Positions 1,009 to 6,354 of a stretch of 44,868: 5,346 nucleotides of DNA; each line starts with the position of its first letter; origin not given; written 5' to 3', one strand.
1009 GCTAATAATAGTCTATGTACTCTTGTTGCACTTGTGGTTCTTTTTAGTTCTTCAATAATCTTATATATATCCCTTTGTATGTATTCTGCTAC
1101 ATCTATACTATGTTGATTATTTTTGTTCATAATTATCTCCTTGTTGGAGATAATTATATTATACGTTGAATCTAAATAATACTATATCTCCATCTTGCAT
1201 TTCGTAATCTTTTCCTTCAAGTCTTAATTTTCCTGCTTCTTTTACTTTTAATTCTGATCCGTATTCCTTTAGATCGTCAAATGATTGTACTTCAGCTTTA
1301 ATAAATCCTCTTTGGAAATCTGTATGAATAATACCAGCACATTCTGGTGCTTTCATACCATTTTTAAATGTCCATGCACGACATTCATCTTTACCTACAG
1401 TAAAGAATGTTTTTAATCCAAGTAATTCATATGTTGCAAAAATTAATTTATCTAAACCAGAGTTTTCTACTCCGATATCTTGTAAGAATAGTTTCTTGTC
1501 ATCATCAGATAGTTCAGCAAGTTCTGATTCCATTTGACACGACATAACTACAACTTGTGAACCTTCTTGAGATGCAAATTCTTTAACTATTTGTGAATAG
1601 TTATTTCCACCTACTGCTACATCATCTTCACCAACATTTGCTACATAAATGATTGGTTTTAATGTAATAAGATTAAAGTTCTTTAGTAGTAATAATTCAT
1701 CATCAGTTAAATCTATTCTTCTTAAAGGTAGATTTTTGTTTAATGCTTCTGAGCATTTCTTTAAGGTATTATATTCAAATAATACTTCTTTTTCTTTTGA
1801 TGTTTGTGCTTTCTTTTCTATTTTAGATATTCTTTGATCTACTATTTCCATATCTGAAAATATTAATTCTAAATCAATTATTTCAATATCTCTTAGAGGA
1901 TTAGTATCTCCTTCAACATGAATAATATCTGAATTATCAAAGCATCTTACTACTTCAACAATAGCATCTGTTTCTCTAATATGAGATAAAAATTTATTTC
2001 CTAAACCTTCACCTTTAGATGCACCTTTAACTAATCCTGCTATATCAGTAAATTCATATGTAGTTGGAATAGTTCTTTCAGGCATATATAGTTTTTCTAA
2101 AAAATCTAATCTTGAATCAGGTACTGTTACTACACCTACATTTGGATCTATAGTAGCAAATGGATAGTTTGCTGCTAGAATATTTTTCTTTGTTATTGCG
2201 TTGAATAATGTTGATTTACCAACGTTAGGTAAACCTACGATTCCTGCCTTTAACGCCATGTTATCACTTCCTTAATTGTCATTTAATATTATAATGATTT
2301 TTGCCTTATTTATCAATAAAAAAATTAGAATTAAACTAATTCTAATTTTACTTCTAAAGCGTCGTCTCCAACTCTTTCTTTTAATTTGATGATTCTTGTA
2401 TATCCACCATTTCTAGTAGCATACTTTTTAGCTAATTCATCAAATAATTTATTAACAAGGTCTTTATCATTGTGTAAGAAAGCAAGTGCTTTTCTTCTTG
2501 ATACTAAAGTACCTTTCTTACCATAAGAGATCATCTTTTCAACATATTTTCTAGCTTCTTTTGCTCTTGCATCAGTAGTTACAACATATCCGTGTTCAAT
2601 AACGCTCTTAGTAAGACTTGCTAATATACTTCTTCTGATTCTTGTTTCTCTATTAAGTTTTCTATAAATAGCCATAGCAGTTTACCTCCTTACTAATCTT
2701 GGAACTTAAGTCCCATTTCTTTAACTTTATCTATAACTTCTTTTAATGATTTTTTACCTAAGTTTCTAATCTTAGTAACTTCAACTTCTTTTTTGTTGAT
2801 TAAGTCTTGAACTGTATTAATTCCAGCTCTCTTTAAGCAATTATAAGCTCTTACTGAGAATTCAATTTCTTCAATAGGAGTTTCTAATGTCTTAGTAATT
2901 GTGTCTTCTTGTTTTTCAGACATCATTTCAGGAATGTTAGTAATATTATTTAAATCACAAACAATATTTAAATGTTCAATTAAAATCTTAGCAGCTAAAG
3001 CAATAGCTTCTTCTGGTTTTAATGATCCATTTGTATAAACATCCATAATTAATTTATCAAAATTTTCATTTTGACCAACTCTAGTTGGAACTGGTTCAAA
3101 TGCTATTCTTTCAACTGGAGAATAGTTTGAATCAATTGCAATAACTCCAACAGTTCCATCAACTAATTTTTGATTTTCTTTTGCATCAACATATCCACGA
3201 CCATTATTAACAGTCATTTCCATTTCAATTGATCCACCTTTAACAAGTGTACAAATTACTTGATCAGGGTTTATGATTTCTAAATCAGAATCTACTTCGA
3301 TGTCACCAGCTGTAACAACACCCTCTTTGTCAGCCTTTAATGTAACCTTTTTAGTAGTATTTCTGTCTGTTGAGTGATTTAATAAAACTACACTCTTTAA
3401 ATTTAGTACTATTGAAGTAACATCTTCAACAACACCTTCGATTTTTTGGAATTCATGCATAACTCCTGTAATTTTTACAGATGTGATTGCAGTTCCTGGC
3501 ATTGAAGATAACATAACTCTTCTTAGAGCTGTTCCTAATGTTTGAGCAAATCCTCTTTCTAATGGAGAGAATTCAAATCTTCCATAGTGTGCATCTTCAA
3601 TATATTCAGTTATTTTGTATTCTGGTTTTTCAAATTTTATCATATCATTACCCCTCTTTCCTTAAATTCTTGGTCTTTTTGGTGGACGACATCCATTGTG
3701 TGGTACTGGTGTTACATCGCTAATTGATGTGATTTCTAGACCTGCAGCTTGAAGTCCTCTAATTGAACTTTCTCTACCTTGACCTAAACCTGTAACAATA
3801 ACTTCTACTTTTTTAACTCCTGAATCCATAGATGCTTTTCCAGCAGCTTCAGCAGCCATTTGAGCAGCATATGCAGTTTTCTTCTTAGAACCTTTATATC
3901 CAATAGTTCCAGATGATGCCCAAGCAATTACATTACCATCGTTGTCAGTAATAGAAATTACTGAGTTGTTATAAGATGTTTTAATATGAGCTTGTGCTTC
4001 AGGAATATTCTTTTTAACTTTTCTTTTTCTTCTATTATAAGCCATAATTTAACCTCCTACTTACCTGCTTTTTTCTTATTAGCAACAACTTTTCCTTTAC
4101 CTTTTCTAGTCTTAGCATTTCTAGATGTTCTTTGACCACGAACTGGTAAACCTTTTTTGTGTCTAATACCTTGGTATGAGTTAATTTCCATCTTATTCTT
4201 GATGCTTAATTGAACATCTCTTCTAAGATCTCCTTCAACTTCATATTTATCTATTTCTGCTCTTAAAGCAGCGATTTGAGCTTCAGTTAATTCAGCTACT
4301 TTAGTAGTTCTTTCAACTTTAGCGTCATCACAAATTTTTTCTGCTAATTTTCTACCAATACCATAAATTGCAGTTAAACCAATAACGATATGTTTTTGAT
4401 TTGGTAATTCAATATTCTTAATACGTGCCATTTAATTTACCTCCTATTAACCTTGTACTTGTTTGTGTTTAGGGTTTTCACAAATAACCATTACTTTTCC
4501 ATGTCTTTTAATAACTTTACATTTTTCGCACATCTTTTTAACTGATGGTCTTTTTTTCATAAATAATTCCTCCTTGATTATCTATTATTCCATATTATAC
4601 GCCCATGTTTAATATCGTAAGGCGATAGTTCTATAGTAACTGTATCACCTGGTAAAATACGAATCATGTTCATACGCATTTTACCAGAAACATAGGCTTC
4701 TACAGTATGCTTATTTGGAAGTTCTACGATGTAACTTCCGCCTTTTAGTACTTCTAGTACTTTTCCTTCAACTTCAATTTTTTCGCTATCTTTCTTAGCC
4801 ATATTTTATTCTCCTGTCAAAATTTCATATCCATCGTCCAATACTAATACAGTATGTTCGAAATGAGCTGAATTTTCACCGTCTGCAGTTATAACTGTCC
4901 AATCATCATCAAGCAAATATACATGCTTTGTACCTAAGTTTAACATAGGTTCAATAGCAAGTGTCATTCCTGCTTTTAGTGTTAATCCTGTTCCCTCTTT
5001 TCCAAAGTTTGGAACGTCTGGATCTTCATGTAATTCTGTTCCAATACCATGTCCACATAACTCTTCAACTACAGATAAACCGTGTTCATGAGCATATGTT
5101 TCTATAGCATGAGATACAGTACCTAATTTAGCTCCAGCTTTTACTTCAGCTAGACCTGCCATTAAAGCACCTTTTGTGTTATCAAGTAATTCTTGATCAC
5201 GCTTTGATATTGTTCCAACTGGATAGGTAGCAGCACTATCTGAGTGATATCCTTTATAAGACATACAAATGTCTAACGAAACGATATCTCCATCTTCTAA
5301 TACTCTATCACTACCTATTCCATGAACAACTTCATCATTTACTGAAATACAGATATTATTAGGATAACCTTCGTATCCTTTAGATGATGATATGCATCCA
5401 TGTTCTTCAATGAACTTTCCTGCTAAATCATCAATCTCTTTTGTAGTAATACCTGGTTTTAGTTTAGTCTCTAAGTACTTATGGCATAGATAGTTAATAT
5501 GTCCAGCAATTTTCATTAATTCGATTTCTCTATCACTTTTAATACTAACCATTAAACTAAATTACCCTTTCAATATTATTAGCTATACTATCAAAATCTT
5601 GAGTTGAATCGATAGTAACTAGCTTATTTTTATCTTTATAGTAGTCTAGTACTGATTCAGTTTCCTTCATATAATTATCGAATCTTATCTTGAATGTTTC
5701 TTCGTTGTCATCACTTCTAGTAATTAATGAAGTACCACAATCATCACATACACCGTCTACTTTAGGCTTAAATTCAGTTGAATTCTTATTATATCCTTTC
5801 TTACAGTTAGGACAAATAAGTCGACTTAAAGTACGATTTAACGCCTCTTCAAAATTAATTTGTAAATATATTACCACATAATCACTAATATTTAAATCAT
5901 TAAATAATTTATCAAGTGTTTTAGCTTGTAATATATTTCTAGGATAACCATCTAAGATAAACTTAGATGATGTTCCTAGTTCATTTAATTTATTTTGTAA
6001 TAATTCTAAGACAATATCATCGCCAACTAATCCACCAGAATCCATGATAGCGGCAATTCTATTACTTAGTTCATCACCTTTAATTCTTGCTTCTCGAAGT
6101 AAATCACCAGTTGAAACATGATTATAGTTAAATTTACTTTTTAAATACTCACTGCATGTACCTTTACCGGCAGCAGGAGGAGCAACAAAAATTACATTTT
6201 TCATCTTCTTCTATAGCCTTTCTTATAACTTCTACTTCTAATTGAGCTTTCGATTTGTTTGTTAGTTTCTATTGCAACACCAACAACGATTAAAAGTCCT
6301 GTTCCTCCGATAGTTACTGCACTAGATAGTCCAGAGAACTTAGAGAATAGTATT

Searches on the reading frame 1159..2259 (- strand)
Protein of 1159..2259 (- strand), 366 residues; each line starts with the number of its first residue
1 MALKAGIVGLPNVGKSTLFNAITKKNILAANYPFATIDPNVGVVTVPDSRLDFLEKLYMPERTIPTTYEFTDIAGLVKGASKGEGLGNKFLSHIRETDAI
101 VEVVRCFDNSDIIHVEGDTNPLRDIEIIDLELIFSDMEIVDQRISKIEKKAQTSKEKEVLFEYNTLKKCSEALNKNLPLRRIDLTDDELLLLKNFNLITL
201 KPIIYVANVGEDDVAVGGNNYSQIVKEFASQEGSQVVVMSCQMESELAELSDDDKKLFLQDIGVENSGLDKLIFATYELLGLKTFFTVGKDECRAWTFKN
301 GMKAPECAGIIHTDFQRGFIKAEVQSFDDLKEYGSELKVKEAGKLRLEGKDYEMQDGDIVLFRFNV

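Call 36: search_protein_families(library=pfam, proteins=[window:1159-2259:-], max_evalue=0.001)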
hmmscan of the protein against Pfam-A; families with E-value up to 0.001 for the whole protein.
window:1159-2259:- (366 aa): 3 families
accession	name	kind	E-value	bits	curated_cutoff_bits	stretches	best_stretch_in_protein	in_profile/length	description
PF06071.19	YchF-GTPase_C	-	7.1e-39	132.2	27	1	282-365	1-84/84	Protein of unknown function (DUF933)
PF01926.29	MMR_HSR1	-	1.8e-21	76.8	21.9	1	5-109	2-86/113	50S ribosome-binding GTPase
PF02421.24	FeoB_N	-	1.5e-08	34.7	27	1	6-53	4-51/156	Ferrous iron transport protein B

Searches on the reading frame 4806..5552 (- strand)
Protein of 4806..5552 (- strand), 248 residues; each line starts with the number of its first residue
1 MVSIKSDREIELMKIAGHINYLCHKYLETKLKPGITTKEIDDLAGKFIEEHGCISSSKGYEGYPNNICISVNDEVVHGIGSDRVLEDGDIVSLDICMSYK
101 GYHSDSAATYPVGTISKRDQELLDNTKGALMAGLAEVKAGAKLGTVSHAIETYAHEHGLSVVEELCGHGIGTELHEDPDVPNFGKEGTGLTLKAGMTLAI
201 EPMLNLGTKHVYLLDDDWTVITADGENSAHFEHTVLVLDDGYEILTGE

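Call 36: search_protein_families(library=pfam, proteins=[window:4806-5552:-], max_evalue=0.001)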
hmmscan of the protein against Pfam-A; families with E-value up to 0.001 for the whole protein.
window:4806-5552:- (248 aa): 1 family
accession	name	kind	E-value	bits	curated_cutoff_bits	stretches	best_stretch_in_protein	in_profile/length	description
PF00557.29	Peptidase_M24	-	3.6e-50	171.1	23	1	11-237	1-206/208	Metallopeptidase family M24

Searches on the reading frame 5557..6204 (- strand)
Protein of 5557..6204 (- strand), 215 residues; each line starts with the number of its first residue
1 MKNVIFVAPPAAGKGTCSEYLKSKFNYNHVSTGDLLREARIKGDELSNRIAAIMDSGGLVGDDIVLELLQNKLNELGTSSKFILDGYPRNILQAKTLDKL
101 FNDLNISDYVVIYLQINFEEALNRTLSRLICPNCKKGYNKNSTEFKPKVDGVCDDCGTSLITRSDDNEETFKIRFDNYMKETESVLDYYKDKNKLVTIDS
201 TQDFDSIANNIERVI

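Call 36: search_protein_families(library=pfam, proteins=[window:5557-6204:-], max_evalue=0.001)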
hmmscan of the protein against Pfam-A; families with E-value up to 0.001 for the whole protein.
window:5557-6204:- (215 aa): 4 families
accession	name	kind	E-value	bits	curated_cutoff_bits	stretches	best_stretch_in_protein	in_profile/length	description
PF00406.28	ADK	-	7.9e-42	143.4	26.8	1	7-193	2-150/151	Adenylate kinase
PF13207.12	AAA_17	-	6.7e-20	72.2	27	1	8-128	2-122/136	AAA domain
PF05191.20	ADK_lid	-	7.5e-13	48.6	26.6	1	128-165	1-36/36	Adenylate kinase, active site lid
PF13238.12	AAA_18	-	8e-05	23.5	29.4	1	5-129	2-112/128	AAA domain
